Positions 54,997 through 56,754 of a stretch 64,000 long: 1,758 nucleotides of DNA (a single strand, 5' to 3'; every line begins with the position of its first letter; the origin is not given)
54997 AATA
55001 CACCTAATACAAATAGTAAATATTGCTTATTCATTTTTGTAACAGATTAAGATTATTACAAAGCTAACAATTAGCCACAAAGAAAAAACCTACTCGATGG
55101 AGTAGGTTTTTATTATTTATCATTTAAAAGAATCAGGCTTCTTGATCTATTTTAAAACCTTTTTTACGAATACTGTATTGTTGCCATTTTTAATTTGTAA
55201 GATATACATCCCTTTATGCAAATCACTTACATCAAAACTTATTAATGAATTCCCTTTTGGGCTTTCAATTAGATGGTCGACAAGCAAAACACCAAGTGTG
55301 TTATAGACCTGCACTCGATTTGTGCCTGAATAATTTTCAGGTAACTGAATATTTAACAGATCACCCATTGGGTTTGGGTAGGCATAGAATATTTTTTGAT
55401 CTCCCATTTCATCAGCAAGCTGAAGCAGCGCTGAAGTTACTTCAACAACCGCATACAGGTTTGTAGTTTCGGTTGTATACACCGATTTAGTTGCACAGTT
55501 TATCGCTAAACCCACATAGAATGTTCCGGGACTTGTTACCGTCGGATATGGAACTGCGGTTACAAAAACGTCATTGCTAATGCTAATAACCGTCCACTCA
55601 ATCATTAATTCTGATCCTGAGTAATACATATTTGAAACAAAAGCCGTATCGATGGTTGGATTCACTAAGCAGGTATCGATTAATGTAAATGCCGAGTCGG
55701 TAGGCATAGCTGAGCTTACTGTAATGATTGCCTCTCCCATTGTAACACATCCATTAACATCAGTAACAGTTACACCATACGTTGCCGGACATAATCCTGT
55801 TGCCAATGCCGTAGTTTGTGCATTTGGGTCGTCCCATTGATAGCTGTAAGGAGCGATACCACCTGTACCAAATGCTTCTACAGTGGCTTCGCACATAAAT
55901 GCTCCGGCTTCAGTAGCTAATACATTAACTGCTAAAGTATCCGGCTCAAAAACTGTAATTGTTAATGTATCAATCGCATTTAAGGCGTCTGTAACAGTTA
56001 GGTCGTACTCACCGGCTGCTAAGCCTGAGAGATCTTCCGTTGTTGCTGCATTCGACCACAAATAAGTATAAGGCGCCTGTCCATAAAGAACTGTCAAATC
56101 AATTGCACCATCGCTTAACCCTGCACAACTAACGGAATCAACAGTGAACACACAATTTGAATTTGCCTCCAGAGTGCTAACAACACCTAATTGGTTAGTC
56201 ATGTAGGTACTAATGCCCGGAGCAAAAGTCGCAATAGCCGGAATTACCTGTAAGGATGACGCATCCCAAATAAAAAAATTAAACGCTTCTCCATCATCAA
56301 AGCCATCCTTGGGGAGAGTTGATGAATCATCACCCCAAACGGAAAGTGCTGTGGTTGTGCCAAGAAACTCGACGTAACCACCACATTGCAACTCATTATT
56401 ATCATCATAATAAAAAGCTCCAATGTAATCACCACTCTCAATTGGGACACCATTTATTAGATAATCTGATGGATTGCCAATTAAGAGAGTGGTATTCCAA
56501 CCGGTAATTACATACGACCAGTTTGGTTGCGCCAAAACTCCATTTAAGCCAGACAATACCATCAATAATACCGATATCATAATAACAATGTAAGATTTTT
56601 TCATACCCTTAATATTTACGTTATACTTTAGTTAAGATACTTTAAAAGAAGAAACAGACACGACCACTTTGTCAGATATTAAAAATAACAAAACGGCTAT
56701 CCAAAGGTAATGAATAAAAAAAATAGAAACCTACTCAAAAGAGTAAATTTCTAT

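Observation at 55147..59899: Tandem triplication of a T9SS cargo gene with independent terminators: a diversifying surface-protein family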

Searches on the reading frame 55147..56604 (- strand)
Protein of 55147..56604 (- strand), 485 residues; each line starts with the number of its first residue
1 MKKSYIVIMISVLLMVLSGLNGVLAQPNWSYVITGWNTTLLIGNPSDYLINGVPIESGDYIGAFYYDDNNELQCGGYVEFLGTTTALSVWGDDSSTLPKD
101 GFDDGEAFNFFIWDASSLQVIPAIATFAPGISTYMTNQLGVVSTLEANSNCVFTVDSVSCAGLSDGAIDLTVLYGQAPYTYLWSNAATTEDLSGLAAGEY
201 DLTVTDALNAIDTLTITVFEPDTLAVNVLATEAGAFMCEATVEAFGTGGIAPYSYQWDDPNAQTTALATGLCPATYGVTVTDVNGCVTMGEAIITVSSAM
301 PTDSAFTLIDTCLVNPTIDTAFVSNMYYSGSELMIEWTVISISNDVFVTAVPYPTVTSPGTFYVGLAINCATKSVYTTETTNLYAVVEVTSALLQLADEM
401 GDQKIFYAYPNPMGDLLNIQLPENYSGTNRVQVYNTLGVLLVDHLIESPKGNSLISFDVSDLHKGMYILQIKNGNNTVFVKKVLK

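Call 4: search_protein_families(library=pfam, proteins=[window:55147-56604:-], max_evalue=1)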
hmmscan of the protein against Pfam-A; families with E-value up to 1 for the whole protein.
window:55147-56604:- (485 aa): 2 families
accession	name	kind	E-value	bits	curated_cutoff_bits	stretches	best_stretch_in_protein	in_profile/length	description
PF13573.12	SprB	-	3.8e-17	62.1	28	2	153-188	2-37/37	SprB repeat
PF18962.6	Por_Secre_tail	-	2.2e-15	57.2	27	1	409-483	2-73/75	Secretion system C-terminal sorting domain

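Call 5: search_protein_families(library=ncbifam, proteins=[window:55147-56604:-], max_evalue=1)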
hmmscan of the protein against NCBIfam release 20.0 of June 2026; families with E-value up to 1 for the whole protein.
window:55147-56604:- (485 aa): 5 families
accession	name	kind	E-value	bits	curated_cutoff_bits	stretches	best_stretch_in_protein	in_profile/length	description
TIGR04183.1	Por_Secre_tail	domain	5.9e-13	48.6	23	1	409-485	2-71/72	T9SS type A sorting domain-containing protein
NF038113.1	T9SSA_dep_M36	equivalog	2e-08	32.9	885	1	394-484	781-867/869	T9SS-dependent M36 family metallopeptidase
NF052323.1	T9SSA_dep_M6i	equivalog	0.00064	17.8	600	1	373-485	925-1038/1043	T9SS-dependent M6-like inactivated metalloprotease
NF033708.1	T9SS_Cterm_ChiA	domain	0.012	15.5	40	1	430-484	3-54/55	T9SS sorting signal type C domain-containing protein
NF041851.1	cyc_nuc_deg_phdiest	equivalog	0.066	12.6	400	1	81-237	89-239/253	cyclic nucleotide-degrading phosphodiesterase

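Call 46: find_encoding_contigs(protein=window:55147-56604:-, flank=10000, max_places=4)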
Protein window:55147-56604:- (485 aa): no gene with exactly this product is on record in the collection.
